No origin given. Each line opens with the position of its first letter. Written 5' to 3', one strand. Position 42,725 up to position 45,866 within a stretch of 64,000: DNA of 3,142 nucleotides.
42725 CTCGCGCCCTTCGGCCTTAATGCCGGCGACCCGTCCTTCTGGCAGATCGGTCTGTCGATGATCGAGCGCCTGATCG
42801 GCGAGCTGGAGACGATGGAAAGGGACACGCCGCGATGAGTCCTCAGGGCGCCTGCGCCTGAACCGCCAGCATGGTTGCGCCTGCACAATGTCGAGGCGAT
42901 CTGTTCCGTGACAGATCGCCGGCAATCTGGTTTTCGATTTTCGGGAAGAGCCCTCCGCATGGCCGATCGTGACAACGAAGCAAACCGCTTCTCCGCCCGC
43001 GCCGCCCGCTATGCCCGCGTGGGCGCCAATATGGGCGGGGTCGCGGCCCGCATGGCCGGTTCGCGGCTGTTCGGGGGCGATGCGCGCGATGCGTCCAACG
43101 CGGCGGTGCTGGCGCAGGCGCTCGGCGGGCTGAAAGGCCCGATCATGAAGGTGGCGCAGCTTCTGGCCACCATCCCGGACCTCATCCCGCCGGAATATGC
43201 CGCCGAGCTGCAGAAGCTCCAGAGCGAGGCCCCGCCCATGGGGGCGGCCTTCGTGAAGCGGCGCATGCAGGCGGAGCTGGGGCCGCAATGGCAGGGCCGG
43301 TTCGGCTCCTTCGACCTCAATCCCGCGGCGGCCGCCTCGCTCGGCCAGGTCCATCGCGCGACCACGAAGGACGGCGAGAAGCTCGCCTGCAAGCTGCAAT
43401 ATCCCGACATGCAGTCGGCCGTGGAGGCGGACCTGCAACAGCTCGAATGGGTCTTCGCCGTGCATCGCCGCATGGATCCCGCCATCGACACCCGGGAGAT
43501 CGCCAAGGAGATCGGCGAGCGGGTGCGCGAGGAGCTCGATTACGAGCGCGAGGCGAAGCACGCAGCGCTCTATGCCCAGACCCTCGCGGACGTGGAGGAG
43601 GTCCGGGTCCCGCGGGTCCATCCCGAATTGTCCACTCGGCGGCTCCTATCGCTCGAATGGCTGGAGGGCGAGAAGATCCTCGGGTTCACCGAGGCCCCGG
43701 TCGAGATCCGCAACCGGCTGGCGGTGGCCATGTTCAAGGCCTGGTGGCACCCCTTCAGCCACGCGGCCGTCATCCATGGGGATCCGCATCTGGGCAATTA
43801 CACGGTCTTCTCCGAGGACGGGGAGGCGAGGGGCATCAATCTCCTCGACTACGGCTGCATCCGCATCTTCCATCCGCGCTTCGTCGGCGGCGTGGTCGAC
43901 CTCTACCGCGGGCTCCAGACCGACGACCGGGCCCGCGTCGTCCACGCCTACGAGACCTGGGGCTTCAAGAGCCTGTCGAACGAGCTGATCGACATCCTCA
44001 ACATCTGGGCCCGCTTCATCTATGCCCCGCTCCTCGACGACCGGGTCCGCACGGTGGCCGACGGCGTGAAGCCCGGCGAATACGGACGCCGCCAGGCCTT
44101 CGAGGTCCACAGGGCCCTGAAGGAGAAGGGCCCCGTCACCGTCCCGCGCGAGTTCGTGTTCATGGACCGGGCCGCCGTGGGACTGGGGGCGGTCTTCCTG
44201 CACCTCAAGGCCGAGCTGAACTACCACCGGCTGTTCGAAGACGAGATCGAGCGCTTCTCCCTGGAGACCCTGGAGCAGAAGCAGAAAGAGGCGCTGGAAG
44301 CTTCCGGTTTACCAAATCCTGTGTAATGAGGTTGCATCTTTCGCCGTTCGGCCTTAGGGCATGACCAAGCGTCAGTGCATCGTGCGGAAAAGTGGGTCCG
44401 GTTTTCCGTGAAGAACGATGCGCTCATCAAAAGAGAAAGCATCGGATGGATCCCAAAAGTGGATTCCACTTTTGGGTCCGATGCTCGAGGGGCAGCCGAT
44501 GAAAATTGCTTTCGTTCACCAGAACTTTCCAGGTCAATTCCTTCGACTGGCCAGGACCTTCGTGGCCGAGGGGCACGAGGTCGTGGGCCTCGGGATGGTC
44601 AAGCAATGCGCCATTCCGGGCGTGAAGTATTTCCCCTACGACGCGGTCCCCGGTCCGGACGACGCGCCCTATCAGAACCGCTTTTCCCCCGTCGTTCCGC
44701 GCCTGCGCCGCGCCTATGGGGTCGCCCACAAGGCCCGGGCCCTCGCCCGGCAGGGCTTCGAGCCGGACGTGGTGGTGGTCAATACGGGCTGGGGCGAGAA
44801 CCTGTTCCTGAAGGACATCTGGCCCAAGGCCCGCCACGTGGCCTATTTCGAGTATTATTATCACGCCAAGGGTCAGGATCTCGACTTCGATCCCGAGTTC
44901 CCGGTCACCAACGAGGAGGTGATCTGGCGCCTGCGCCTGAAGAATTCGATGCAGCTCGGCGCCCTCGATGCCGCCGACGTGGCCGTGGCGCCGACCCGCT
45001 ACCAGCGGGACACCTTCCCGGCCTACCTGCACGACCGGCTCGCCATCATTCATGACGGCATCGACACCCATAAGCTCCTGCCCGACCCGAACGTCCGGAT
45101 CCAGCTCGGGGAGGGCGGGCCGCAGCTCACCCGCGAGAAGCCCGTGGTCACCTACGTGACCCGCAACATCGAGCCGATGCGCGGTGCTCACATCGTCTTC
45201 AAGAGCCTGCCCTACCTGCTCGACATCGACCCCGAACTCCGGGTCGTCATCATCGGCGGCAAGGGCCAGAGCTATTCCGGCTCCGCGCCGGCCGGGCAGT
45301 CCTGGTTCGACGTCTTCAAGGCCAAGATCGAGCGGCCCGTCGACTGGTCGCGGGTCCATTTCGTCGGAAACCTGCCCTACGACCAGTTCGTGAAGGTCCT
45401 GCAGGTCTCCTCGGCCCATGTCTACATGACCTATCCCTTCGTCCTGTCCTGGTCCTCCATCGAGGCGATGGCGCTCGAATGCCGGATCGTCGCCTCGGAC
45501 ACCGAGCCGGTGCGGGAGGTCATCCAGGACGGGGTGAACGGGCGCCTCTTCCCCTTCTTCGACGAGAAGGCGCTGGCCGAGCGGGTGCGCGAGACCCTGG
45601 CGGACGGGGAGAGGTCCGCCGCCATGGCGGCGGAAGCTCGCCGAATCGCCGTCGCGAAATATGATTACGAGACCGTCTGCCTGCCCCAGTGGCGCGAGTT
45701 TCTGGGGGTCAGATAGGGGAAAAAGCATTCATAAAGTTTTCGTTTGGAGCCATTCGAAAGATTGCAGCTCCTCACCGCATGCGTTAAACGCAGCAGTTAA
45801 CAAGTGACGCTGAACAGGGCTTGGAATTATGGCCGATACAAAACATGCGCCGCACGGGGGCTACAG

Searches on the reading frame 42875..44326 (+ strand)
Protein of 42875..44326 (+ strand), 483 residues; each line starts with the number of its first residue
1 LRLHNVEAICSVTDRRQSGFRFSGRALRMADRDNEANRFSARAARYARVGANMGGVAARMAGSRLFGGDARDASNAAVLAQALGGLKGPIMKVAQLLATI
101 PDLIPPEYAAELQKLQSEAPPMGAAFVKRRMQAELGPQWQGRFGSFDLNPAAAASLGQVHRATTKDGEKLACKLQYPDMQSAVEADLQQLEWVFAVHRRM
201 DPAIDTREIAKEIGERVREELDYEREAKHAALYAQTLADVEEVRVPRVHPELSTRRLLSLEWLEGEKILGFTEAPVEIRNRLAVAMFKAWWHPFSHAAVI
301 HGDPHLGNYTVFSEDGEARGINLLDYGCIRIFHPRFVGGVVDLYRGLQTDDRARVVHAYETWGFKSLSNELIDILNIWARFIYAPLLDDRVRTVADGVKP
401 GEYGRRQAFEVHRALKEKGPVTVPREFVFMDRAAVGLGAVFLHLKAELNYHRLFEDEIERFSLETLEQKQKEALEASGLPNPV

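Call 56: search_protein_families(library=pfam, proteins=[window:42875-44326:+], max_evalue=0.0001)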
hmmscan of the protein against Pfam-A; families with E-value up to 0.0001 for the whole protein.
window:42875-44326:+ (483 aa): 1 family
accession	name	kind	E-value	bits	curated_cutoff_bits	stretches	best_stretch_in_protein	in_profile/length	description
PF03109.22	ABC1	-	5.6e-54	183.3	22.9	1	114-357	1-242/244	ABC1 atypical kinase-like domain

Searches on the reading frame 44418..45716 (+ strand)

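Call 56: search_protein_families(library=pfam, proteins=[window:44418-45716:+], max_evalue=0.0001)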
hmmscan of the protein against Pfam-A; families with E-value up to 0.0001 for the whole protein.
window:44418-45716:+ (432 aa): 5 families
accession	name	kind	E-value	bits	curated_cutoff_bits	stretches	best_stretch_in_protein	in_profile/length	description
PF12000.14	Glyco_trans_4_3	-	1.3e-52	178.4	25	1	52-219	2-167/168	Glycosyl transferase family 4 group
PF00534.26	Glycos_transf_1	-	5.3e-20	72.1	26.4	1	240-409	13-171/172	Glycosyl transferases group 1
PF13692.12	Glyco_trans_1_4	-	2.1e-14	54.4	27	1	242-396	2-142/142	Glycosyl transferases group 1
PF13439.12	Glyco_transf_4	-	2.8e-07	31.1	28.5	1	42-218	9-169/170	Glycosyltransferase Family 4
PF13524.12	Glyco_trans_1_2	-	9.2e-07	29.3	25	1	281-419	22-137/144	Glycosyl transferase-like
